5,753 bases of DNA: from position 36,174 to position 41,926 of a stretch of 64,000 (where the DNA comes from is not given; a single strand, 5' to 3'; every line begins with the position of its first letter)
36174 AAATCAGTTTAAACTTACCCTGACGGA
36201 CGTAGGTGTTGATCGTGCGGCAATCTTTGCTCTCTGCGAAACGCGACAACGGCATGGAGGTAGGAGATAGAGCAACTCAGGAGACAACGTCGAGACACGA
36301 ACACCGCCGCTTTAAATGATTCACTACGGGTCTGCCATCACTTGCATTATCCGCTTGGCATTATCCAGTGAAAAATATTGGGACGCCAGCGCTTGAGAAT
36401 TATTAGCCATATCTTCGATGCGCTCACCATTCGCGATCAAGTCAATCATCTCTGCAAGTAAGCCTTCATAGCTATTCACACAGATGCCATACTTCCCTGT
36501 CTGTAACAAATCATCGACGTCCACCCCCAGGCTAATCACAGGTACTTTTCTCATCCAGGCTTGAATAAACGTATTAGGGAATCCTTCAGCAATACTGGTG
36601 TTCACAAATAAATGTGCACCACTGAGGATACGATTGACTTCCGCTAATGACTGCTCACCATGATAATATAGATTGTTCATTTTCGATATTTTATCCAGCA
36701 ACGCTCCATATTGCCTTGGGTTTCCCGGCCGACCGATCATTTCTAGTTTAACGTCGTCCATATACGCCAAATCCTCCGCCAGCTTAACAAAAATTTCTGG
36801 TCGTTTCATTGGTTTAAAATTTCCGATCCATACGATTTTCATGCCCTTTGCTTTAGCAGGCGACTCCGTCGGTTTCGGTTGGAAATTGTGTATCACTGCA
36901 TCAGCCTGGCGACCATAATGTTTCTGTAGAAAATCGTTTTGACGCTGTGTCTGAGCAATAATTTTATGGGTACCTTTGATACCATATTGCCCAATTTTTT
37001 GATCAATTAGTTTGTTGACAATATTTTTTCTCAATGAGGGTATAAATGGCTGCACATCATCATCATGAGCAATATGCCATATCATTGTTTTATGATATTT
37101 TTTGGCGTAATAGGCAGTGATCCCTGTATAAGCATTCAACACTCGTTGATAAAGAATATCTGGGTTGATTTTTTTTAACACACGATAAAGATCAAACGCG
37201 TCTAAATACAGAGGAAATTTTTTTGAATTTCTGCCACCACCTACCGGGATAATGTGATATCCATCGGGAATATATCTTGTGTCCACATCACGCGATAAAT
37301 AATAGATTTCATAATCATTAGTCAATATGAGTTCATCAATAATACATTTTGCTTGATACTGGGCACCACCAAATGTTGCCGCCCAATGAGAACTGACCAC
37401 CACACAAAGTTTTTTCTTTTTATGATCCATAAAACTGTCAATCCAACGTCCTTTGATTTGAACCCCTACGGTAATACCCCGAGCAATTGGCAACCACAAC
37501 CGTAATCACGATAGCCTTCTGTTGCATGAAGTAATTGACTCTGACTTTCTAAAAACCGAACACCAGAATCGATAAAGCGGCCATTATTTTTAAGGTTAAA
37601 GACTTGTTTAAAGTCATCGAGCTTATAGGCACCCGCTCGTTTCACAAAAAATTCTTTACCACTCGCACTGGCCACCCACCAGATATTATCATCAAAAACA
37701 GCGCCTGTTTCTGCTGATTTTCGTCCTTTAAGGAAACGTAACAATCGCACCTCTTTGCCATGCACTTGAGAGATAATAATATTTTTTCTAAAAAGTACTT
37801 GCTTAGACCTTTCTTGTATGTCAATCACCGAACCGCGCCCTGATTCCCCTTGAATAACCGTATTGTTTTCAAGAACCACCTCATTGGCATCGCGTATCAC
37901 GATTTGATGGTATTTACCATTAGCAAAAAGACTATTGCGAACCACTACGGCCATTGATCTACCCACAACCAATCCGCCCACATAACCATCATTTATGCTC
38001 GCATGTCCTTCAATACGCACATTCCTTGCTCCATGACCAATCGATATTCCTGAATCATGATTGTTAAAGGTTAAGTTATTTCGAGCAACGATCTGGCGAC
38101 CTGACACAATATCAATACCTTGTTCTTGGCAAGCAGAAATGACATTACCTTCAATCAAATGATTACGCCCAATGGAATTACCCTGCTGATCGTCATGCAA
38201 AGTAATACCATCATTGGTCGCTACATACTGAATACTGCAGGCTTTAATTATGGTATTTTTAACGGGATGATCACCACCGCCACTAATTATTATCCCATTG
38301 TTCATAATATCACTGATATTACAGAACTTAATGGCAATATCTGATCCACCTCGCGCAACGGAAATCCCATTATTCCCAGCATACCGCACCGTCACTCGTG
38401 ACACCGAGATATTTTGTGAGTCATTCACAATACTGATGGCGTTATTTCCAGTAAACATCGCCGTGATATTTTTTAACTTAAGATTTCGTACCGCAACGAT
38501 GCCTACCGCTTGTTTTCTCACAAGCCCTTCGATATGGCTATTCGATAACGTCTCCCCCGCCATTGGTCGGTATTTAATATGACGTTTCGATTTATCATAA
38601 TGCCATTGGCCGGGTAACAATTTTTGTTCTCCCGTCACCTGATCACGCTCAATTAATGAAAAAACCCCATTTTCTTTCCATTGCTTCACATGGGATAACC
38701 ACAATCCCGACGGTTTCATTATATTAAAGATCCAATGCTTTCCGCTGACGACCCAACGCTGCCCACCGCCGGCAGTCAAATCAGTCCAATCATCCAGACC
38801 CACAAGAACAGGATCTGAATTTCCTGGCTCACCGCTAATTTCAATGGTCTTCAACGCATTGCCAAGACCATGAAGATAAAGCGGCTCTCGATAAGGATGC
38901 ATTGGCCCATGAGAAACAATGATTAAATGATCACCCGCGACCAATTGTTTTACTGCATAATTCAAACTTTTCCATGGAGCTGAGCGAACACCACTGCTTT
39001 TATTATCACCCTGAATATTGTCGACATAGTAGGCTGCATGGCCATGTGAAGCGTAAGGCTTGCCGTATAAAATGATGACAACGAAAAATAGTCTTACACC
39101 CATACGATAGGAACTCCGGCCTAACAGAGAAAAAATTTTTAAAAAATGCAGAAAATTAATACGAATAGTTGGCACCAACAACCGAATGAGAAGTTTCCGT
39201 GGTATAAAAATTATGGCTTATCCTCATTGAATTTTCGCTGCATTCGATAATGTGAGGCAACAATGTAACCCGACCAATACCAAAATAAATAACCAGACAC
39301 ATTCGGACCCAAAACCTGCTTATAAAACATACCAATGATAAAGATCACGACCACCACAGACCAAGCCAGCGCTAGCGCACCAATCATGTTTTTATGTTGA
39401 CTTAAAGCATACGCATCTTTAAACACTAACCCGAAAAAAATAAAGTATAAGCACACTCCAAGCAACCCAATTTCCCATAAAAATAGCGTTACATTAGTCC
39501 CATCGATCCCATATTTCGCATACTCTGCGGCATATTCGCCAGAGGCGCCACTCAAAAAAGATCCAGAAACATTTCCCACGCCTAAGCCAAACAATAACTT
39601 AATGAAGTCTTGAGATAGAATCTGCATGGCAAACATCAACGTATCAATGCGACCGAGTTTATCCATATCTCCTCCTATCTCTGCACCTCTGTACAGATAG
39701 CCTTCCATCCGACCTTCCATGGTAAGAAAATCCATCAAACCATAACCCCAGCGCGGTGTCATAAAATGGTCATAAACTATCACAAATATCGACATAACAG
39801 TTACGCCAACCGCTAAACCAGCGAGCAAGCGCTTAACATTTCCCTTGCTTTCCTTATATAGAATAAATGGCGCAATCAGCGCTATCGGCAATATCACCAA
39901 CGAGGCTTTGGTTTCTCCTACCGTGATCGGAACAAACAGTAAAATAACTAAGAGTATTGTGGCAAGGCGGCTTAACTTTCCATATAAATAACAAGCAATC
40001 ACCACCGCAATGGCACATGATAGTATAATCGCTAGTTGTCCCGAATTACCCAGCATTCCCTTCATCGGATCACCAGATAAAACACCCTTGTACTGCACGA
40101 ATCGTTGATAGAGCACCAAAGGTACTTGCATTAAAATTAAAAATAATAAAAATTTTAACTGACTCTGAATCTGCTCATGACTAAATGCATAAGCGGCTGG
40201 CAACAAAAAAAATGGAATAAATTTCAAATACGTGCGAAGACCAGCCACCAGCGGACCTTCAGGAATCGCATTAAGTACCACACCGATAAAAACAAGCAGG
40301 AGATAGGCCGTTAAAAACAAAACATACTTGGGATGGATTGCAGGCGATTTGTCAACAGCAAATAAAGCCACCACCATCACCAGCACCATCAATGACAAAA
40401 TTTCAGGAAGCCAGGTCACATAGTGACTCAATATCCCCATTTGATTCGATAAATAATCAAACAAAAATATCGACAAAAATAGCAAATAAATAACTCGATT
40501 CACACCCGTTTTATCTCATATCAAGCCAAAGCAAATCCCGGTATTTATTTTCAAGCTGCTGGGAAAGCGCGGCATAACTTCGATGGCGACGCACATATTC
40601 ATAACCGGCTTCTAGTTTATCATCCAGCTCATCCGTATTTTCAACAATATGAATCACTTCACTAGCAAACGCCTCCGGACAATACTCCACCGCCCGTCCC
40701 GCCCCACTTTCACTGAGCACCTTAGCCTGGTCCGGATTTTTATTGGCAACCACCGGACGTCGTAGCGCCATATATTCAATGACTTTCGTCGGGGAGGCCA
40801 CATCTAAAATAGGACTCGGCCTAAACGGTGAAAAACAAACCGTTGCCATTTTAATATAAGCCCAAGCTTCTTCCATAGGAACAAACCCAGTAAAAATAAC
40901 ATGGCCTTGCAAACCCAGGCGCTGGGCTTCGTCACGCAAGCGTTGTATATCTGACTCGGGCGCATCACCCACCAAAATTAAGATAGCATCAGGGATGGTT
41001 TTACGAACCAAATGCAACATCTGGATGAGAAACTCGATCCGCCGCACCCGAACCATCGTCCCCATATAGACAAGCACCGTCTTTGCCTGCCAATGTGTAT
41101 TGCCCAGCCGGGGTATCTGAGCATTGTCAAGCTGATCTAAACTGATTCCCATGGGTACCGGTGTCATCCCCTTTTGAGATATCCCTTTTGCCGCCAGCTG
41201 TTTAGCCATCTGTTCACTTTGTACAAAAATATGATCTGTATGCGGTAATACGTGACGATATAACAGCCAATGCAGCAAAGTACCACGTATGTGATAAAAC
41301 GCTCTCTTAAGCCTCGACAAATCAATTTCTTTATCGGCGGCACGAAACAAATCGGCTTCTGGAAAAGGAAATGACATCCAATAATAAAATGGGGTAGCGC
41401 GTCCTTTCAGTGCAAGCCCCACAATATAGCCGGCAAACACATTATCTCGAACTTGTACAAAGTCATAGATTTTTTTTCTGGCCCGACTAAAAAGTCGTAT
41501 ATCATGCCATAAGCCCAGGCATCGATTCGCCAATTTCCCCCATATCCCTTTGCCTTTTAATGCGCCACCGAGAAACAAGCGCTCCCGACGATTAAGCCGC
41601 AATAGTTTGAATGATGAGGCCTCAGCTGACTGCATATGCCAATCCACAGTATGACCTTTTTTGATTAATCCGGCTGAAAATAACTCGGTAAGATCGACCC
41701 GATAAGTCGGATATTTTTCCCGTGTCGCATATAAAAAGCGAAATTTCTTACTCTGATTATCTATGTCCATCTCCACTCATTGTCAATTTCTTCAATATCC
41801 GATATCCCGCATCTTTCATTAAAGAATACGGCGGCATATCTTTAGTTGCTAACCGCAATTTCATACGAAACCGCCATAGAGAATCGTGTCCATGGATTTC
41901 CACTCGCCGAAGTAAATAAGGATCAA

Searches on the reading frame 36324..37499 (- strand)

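Call 57: search_protein_families(library=pfam, proteins=[window:36324-37499:-], max_evalue=0.00001)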
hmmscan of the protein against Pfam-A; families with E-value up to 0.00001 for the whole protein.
window:36324-37499:- (391 aa): 2 families
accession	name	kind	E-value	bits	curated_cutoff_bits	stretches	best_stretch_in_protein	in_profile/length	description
PF13692.12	Glyco_trans_1_4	-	1.3e-14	55.1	27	1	221-357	3-142/142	Glycosyl transferases group 1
PF00534.26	Glycos_transf_1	-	4e-14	52.9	26.4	1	213-369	9-170/172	Glycosyl transferases group 1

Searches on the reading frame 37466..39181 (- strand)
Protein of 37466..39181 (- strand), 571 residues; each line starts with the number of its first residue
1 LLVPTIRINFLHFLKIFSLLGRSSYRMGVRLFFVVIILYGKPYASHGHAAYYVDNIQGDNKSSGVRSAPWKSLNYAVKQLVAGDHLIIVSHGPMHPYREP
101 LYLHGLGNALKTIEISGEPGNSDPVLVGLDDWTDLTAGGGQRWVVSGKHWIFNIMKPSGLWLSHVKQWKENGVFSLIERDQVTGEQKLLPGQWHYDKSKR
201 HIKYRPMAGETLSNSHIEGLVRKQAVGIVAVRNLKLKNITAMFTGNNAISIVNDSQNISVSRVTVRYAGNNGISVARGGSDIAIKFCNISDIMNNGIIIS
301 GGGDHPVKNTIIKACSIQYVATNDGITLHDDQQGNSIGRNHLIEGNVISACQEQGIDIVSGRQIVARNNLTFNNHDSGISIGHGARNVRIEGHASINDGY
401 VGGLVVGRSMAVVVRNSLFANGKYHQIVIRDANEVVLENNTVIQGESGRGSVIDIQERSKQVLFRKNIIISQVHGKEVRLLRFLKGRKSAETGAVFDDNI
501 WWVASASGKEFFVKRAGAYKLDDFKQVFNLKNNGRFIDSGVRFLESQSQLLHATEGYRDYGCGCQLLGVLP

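Call 57: search_protein_families(library=pfam, proteins=[window:37466-39181:-], max_evalue=0.00001)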
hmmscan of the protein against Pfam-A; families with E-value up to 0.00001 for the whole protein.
window:37466-39181:- (571 aa): 1 family
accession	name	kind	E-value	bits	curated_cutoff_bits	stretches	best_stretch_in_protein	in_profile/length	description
PF13229.12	Beta_helix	-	4.5e-14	52.8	25.9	1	228-392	5-155/158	Right handed beta helix region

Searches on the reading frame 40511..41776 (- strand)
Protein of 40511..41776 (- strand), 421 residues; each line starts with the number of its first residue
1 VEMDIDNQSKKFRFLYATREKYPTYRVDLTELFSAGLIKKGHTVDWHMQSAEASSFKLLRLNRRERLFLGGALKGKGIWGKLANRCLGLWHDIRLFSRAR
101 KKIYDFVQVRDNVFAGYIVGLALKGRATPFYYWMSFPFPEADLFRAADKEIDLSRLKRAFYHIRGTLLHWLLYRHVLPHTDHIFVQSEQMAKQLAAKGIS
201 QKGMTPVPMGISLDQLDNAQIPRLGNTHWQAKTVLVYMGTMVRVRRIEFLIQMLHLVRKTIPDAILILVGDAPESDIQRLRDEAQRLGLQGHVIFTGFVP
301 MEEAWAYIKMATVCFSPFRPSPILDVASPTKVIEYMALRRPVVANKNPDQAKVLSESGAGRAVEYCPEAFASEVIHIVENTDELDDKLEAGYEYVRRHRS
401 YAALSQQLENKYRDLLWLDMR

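Call 57: search_protein_families(library=pfam, proteins=[window:40511-41776:-], max_evalue=0.00001)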
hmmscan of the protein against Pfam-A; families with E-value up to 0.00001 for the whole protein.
window:40511-41776:- (421 aa): 3 families
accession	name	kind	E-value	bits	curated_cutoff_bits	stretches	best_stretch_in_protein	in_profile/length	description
PF13692.12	Glyco_trans_1_4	-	6.6e-21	75.5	27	1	233-380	2-142/142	Glycosyl transferases group 1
PF00534.26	Glycos_transf_1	-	1.3e-18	67.6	26.4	1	232-387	15-164/172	Glycosyl transferases group 1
PF13439.12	Glyco_transf_4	-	7.8e-07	29.7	28.5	1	34-214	12-169/170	Glycosyltransferase Family 4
